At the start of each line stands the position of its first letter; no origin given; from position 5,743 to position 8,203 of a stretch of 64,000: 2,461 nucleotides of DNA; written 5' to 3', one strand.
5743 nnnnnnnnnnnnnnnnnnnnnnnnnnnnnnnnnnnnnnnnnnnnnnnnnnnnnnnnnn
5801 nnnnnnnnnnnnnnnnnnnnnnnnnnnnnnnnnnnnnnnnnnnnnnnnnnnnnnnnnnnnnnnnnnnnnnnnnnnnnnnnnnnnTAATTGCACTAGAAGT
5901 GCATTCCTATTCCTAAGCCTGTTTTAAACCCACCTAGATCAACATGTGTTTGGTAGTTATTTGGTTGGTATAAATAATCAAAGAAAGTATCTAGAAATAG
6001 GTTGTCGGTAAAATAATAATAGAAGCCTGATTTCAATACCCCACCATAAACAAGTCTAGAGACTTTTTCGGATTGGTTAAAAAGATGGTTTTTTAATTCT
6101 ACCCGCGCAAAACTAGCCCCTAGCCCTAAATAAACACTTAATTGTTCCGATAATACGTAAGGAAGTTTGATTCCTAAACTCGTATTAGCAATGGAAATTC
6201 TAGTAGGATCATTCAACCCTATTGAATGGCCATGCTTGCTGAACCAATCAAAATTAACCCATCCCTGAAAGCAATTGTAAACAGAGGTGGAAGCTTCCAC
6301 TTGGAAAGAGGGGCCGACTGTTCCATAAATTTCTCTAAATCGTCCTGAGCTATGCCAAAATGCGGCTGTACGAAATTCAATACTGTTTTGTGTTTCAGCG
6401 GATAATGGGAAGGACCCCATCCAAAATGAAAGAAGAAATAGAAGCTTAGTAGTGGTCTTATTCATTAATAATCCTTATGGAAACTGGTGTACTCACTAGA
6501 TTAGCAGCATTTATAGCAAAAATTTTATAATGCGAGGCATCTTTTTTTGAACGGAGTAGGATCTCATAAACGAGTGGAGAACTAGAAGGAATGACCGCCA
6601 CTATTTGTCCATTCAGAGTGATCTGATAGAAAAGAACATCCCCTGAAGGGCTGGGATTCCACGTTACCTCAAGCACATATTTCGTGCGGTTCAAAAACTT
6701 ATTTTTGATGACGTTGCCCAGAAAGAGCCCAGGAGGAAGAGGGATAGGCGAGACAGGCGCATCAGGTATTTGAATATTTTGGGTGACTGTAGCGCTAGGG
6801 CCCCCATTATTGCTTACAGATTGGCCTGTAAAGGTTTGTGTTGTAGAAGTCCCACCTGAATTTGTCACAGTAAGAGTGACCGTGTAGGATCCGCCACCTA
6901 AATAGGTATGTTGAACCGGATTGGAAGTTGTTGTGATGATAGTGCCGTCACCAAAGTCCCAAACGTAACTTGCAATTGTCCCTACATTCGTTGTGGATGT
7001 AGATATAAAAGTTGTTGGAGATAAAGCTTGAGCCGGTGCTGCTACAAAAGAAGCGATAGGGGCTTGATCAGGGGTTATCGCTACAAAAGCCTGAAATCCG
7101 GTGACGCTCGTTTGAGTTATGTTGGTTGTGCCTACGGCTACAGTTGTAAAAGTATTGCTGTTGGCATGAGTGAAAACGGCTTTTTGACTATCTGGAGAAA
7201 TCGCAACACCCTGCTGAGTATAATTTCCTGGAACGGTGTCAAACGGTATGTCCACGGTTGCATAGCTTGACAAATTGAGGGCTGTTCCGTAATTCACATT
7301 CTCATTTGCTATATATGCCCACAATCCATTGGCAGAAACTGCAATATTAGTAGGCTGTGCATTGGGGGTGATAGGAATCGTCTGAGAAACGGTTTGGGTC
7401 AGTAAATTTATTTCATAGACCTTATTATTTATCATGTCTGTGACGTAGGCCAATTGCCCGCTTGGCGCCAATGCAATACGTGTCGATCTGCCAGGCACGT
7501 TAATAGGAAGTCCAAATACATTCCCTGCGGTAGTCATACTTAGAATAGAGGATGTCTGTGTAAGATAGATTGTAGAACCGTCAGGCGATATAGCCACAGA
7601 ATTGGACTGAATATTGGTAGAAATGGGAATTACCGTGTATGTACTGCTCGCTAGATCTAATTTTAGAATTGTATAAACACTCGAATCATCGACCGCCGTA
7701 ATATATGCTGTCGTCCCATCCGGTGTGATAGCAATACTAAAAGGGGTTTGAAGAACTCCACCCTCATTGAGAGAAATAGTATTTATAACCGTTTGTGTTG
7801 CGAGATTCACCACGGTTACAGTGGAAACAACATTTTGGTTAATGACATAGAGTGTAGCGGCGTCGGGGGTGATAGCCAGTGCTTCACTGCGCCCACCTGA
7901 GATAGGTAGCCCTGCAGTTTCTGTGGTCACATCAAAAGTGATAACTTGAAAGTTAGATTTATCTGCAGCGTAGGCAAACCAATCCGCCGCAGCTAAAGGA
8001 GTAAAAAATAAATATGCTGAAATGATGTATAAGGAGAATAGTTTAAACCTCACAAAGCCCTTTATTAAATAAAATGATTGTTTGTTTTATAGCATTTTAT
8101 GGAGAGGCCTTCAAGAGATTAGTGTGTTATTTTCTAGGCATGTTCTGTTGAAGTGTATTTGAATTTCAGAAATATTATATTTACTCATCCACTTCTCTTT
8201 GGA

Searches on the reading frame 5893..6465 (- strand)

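Call 92: search_protein_families(library=pfam, proteins=[window:5893-6465:-], max_evalue=0.001)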
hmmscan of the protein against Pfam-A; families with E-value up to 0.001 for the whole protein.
window:5893-6465:- (190 aa): 2 families
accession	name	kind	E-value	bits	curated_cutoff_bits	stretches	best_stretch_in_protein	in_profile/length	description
PF13505.12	OMP_b-brl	-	0.00017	22.3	28.7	1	72-185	64-172/175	Outer membrane protein beta-barrel domain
PF01389.23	OmpA_membrane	-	0.00039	20.7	21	1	91-175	73-159/180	OmpA-like transmembrane domain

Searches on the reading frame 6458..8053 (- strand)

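Call 92: search_protein_families(library=pfam, proteins=[window:6458-8053:-], max_evalue=0.001)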
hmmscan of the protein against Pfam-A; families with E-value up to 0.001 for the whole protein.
window:6458-8053:- (531 aa): 3 families
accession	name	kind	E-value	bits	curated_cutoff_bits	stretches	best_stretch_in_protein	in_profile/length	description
PF18911.6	PKD_4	-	2.8e-16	59.8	27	1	330-409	2-82/85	PKD domain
PF00801.26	PKD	-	8.2e-13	48.6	23.5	1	345-408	15-77/80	PKD domain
PF07676.18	PD40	-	0.00027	21.3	20.9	0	145-163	6-24/38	WD40-like Beta Propeller Repeat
